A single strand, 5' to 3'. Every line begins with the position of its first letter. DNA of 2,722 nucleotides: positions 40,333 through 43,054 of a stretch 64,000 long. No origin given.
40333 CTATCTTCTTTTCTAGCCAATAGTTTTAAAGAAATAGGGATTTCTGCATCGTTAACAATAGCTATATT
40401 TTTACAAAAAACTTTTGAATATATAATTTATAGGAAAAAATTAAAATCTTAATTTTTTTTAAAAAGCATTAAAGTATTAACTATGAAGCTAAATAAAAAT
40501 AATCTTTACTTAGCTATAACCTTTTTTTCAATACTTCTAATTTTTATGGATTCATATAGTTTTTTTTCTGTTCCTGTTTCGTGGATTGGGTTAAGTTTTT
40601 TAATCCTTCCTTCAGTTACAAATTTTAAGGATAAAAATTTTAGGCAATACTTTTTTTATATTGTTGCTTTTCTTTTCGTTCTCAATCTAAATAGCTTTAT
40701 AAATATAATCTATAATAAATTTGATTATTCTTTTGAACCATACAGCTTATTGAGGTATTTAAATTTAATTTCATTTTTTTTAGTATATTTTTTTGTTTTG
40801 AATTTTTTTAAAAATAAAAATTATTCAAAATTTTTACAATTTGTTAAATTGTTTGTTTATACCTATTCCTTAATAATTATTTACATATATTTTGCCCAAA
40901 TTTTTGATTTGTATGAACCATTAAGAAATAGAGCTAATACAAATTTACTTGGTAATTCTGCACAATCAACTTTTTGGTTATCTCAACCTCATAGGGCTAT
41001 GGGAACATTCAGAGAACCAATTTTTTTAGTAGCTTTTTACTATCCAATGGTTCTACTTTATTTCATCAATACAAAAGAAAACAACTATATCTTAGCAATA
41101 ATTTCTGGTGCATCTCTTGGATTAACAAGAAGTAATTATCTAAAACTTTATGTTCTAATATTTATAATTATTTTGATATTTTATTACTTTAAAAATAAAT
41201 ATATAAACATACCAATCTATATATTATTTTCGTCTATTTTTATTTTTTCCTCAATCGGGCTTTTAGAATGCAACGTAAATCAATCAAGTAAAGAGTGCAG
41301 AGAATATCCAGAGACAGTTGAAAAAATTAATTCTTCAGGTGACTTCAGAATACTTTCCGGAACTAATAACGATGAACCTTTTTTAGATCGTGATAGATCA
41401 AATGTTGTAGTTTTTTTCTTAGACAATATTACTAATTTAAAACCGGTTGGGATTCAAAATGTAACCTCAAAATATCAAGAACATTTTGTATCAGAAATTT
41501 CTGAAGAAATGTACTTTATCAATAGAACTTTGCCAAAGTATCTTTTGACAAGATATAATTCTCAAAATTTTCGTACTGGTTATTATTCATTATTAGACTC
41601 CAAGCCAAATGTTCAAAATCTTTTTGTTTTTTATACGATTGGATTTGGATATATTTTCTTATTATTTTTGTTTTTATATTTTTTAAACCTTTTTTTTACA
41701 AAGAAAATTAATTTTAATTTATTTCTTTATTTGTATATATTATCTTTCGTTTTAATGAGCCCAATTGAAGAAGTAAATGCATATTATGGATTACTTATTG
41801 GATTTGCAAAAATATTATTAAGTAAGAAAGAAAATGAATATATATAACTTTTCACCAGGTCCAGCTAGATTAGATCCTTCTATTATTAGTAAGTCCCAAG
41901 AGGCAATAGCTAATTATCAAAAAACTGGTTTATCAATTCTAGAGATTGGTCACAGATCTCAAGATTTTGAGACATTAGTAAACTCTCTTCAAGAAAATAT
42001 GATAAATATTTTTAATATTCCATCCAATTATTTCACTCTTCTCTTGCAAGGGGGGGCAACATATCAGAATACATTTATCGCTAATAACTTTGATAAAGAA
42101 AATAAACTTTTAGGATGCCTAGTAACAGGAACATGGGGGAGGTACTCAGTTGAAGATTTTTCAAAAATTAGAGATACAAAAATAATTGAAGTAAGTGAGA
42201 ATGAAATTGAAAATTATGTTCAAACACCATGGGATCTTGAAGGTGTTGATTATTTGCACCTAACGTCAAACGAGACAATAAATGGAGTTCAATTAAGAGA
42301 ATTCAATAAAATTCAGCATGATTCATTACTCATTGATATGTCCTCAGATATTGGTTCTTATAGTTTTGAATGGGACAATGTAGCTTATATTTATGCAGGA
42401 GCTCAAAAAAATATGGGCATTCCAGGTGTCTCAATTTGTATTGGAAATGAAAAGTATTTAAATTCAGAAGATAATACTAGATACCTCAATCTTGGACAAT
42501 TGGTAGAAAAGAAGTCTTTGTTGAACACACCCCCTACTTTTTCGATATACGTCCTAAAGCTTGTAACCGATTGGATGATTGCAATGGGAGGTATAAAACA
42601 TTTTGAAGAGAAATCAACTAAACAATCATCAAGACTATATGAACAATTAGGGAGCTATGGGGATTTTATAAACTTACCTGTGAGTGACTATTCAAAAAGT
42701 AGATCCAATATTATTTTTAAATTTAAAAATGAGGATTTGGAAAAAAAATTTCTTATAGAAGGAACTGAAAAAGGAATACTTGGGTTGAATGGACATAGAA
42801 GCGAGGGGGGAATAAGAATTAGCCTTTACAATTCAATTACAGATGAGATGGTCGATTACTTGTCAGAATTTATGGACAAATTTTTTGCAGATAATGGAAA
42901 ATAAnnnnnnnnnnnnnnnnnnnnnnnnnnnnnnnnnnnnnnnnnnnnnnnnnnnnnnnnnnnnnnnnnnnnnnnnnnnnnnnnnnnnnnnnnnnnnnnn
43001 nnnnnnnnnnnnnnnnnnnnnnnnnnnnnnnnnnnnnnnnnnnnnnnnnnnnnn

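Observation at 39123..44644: Surface-glycan cluster A bounded by tRNA-Ala and leuS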

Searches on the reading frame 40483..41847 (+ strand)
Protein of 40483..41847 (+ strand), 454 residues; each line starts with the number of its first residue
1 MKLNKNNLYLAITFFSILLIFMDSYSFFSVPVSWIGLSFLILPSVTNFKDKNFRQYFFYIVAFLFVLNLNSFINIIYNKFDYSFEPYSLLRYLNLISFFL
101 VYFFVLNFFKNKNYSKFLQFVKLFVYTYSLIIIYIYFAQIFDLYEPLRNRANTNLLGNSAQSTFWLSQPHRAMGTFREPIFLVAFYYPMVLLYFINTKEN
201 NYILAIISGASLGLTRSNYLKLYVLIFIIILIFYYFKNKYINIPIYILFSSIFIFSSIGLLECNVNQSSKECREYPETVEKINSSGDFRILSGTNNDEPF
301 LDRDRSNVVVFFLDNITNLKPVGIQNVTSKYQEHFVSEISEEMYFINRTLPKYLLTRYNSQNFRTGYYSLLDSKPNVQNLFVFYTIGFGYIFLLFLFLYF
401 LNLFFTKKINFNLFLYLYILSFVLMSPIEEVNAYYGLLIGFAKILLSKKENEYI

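Call 6: search_protein_families(library=pfam, proteins=[window:40483-41847:+], max_evalue=0.01)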
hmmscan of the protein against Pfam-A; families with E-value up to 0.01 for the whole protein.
window:40483-41847:+ (454 aa): 0 families

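Call 7: search_protein_families(library=ncbifam, proteins=[window:40483-41847:+], max_evalue=0.01)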
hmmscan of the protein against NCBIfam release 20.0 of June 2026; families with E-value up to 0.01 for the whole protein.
window:40483-41847:+ (454 aa): 0 families

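Call 9: search_solved_structures(query=window:40483-41847:+, max_evalue=10)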
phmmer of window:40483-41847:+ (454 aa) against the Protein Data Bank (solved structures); distinct sequences matched with E-value up to 10: 0.

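Call 10: search_protein_families(library=pfam, proteins=[window:40483-41847:+], max_evalue=10)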
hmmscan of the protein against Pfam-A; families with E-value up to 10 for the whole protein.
window:40483-41847:+ (454 aa): 0 families

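Call 30: find_homologous_proteins(query=window:40483-41847:+, max_evalue=0.001)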
Query window:40483-41847:+ (454 aa): 559 proteins with E <= 0.001 among 8000 candidates; the best 120 are listed.
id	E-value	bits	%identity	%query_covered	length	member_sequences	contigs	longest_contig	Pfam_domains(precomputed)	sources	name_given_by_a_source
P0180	1.8e-282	955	100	100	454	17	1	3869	-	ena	-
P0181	3.9e-248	842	87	100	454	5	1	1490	-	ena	-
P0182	1.3e-245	834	87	100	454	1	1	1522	-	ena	-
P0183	2.9e-198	677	71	100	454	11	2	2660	-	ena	-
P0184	3.8e-126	440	50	99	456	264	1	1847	-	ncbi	-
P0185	8.8e-123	429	48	99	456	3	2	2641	-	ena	-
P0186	1.3e-122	428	51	97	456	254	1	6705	-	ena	-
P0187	2.5e-122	427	49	100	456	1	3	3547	-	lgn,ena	-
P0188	6.7e-122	426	48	99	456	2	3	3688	-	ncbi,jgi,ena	-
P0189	7.2e-122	426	49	100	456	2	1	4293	-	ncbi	-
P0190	1.8e-120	421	49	100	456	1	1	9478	-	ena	-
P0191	2.3e-120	421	49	100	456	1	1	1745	-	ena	-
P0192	2.5e-120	421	49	100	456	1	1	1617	-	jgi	-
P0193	2.6e-120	421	49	100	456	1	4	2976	-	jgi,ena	-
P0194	2.7e-120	421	48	100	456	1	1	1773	-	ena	-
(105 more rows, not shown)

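Call 43: predict_structure(alignment_id=A4)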
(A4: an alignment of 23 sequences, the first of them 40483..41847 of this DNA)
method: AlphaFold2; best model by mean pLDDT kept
length: 454 residues; sequences in the alignment: 23
mean_pLDDT: 63.0   pTM: 0.66
mean pLDDT of the five models: 63.0, 61.4, 60.3, 57.3, 56.8
residues with pLDDT >= 90: 32; 70-90: 174; 50-70: 91; < 50: 157
segments of 3 or more residues with pLDDT < 50: 150-178, 260-265, 277-312, 314-333, 335-390, 450-454
pLDDT, mean of each block of 10 residues (from residue 1): 76 87 72 82 78 79 75 67 62 81 86 80 91 71 52 34 32 38 82 85 92 76 82 79 89 74 49 49 34 34 43 46 39 43 33 30 27 34 43 66 68 81 66 86 74 43
secondary structure, 60 per line:
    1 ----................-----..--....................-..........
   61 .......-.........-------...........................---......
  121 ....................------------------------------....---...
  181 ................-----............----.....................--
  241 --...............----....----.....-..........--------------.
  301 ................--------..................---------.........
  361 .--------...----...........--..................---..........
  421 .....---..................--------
elements in order: H5-20 H32-49 H51-67 H69-77 H85-111 H115-140 H171-174 H178-196 H202-213 H218-238 H243-257 H262-265 H270-274 H276-285 H300-316 H325-342 H352-361 H377-387 H390-407 H411-425 H429-446

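Call 45: search_solved_structures(query=A4, max_evalue=10, show_alignments=3)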
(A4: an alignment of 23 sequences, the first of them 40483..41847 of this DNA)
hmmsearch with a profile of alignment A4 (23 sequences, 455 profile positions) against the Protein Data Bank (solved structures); distinct sequences matched with E-value up to 10: 0.

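Call 47: fold_search(model_id=the predicted structure, library=pdb)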
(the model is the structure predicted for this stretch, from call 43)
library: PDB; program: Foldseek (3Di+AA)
matches with E <= 10: 16; with E <= 0.001: 0
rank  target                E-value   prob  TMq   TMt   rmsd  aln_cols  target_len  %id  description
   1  9iy8_R                2.7e+00  0.12  0.19  0.26  20.8       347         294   11  Cryo-EM structure of apo-GPR55-G13 complex (released 2025-01-01)
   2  4gax                  2.7e+00  0.04  0.13  0.12  19.1       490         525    9  Crystal Structure of an alpha-Bisabolol synthase mutant (released 2013-03-13)
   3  8tzi                  3.6e+00  0.03  0.12  0.14  22.5       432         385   12  Human equilibrative nucleoside transporter-1, JH-ENT-01 bound (released 2024-08-28)
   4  6ob7                  4.2e+00  0.03  0.12  0.14  22.2       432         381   11  Human equilibrative nucleoside transporter-1, dilazep bound (released 2019-07-03)
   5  8pm6                  4.8e+00  0.02  0.11  0.07  29.5       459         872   11  Human bile salt export pump (BSEP) in complex with inhibitor GBM in nanodiscs (released 2023-11-22)
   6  7voj_A                5.0e+00  0.03  0.11  0.12  27.0       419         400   12  Al-bound structure of the AtALMT1 mutant M60A (released 2021-12-01)
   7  6a6m                  5.4e+00  0.03  0.11  0.09  27.5       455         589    9  Crystal structure of an outward-open nucleotide-bound state of the eukaryotic ABC multidrug transporter CmABCB1 (released 2019-02-20)
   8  6ob6_A                5.9e+00  0.02  0.12  0.14  22.2       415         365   11  Human equilibrative nucleoside transporter-1, S-(4-nitrobenzyl)-6-thioinosine bound, merohedrally twinned (released 2019-07-03)
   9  6z4s                  6.4e+00  0.04  0.15  0.15  21.9       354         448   11  Crystal structure of the neurotensin receptor 1 (NTSR1-H4bmx) in complex with the small molecule inverse agonist SR48692 (released 2021-02-10)
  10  8qai_B                7.0e+00  0.03  0.13  0.15  24.0       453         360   11  X-ray crystal structure of a de novo designed single-chain parallel coiled-coil alpha-helical barrel with 7 inner heli (released 2024-07-03)
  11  6rx4_A                7.0e+00  0.01  0.10  0.10  21.8       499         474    9  THE STRUCTURE OF BD OXIDASE FROM ESCHERICHIA COLI (released 2019-11-20)
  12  6tp6_B                9.0e+00  0.04  0.19  0.24  21.1       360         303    9  Crystal structure of the Orexin-1 receptor in complex with filorexant (released 2020-01-01)
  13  5ezm                  9.0e+00  0.04  0.16  0.14  19.2       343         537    9  Crystal Structure of ArnT from Cupriavidus metallidurans in the apo state (released 2016-02-17)
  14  6oij_R                9.3e+00  0.04  0.17  0.24  21.6       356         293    9  Muscarinic acetylcholine receptor 1-G11 protein complex (released 2019-05-08)
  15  7x2c_F                9.3e+00  0.03  0.17  0.22  20.3       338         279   11  Cryo-EM structure of the fenoldopam-bound D1 dopamine receptor and mini-Gs complex (released 2022-06-29)
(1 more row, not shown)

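Call 74: search_protein_families(library=pfam, alignment_id=A4, max_evalue=10)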
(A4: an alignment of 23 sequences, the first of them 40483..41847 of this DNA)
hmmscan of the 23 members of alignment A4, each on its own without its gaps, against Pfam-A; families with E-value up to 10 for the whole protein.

A. member 1, window:40483-41847:+ (454 aa): 0 families

B. families by the number of members that match (of 23 scanned): 5 families
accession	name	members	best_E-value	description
PF04932.20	Wzy_C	8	0.0046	O-Antigen ligase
PF22188.2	Phage_spike_P1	1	0.0019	Phage PM2 spike protein P1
PF18607.7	HTH_54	1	0.21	ParA helix turn helix domain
PF17988.6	VEGFR-2_TMD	1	1.2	VEGFR-2 Transmembrane domain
PF14264.12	Glucos_trans_II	1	1.4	Glucosyl transferase GtrII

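Call 81: find_encoding_contigs(protein=P0180, flank=5000, max_places=3)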
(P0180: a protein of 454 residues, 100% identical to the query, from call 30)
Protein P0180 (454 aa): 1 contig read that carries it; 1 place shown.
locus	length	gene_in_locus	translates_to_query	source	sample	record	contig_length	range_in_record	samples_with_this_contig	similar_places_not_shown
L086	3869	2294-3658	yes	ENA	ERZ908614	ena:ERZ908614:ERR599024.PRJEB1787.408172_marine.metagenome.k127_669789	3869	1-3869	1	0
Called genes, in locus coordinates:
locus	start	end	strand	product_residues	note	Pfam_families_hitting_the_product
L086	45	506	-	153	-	PF00520:Ion_trans, PF07885:Ion_trans_2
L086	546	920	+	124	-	PF02410:RsfS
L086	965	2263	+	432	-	PF01943:Polysacc_synt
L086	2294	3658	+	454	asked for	-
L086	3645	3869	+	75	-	?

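Call 82: find_encoding_contigs(protein=P0183, flank=5000, max_places=3)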
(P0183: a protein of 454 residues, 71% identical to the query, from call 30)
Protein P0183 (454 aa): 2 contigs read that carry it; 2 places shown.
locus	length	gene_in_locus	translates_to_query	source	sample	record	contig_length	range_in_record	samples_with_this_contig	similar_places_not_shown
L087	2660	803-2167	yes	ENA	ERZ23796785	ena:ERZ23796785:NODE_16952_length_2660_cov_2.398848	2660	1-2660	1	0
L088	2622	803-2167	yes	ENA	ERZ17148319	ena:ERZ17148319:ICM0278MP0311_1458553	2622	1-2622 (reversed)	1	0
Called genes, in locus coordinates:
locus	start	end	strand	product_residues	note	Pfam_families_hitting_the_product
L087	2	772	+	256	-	?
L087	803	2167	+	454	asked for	-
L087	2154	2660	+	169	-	?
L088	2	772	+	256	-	?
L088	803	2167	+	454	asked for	-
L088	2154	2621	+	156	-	?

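Call 86: find_related_loci(query=A4, collection=viral_contigs, flank=8000)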
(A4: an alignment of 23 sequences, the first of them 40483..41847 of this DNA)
Query A4 (454 aa) in viral_contigs; peptide patterns used: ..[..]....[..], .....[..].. (x = any residue, [..] = any of these).
6 stretches matched a pattern, but none encodes a relative of the query by tblastn (E <= 1e-3).

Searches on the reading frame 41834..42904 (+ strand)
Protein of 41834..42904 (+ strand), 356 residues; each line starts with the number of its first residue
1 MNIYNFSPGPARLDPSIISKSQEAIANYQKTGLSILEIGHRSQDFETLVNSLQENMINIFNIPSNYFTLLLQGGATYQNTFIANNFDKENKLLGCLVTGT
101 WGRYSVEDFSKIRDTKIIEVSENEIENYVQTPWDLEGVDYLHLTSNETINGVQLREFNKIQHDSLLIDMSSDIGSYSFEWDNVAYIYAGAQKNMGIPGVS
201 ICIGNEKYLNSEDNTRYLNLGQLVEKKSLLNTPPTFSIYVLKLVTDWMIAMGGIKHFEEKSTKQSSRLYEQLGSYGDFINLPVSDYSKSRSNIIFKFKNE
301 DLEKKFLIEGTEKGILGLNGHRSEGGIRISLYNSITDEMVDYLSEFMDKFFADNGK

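Call 6: search_protein_families(library=pfam, proteins=[window:41834-42904:+], max_evalue=0.01)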
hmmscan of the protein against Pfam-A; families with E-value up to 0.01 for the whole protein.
window:41834-42904:+ (356 aa): 1 family
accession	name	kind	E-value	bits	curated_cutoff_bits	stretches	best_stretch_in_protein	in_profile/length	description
PF00266.25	Aminotran_5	-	4e-24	85.7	21.5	1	3-343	1-371/371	Aminotransferase class-V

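Call 7: search_protein_families(library=ncbifam, proteins=[window:41834-42904:+], max_evalue=0.01)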
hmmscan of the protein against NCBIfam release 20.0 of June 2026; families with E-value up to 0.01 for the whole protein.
window:41834-42904:+ (356 aa): 9 families
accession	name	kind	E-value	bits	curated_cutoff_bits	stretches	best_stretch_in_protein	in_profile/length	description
NF003764.0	PRK05355.1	equivalog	2.1e-98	329.6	253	1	2-353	3-355/357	3-phosphoserine/phosphohydroxythreonine transaminase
TIGR01364.1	serC_1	equivalog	2.2e-93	313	443.6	1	3-352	1-356/358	phosphoserine transaminase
NF009112.0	PRK12462.1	equivalog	1.9e-73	247.4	563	1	2-351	5-361/365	phosphoserine transaminase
TIGR01366.1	serC_3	equivalog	1.1e-11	44.6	401.65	1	22-348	16-355/361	phosphoserine transaminase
TIGR03301.1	PhnW-AepZ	equivalog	6.2e-11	42.3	360.8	1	33-276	18-279/355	2-aminoethylphosphonate aminotransferase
NF010006.0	PRK13479.1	equivalog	2.6e-07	30.1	296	1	40-276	30-285/369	2-aminoethylphosphonate--pyruvate transaminase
TIGR02326.1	transamin_PhnW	equivalog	1.3e-06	27.7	400.8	1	40-276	28-284/363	2-aminoethylphosphonate--pyruvate transaminase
NF002841.0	PRK03080.1-2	equivalog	0.0031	16.5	477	0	35-195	36-197/389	phosphoserine transaminase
NF045640.1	AspGlyoxATaseBhcA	equivalog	0.0041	16.1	650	0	32-215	22-220/395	L-aspartate--glyoxylate aminotransferase BhcA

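Call 65: search_solved_structures(query=window:41834-42904:+, max_evalue=1e-10)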
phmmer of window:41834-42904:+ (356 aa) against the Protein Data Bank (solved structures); distinct sequences matched with E-value up to 1e-10: 21.
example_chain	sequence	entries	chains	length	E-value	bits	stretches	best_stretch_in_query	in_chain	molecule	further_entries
1w3u_A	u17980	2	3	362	2.6e-67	230.5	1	3-352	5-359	PHOSPHOSERINE AMINOTRANSFERASE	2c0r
1bt4_A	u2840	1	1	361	2.7e-67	230.4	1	3-352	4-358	Phosphoserine aminotransferase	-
2bie_A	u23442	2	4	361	2.1e-63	217.6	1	2-350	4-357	PHOSPHOSERINE AMINOTRANSFERASE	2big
1w23_A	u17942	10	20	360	2.1e-63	217.6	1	2-350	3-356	PHOSPHOSERINE AMINOTRANSFERASE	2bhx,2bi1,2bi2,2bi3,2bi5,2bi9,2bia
6czx_A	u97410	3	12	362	1.3e-59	205.1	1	2-352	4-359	Phosphoserine aminotransferase 1, chloroplastic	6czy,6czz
3m5u_A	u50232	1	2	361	3.1e-58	200.6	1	4-350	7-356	Phosphoserine aminotransferase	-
8a5w_D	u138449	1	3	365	3.5e-57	197.2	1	3-351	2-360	Phosphoserine aminotransferase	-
8a5v_D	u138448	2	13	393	3.7e-57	197.1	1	3-351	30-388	Phosphoserine aminotransferase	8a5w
6xdk_A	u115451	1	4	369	7.2e-57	196.1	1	3-350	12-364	Phosphoserine aminotransferase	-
4xk1_A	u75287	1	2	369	1.4e-55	191.9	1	3-354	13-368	Phosphoserine aminotransferase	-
3e77_A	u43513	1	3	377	4.9e-52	180.2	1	13-351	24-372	Phosphoserine aminotransferase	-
5yb0_A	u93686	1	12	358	6.1e-51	176.7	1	2-350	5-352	Phosphoserine aminotransferase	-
3qbo_A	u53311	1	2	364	9.5e-50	172.7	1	2-351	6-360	Phosphoserine aminotransferase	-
7t7j_A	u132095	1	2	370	4.4e-49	170.5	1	2-350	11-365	Phosphoserine aminotransferase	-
3qm2_A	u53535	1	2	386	2.8e-47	164.6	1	2-351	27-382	Phosphoserine aminotransferase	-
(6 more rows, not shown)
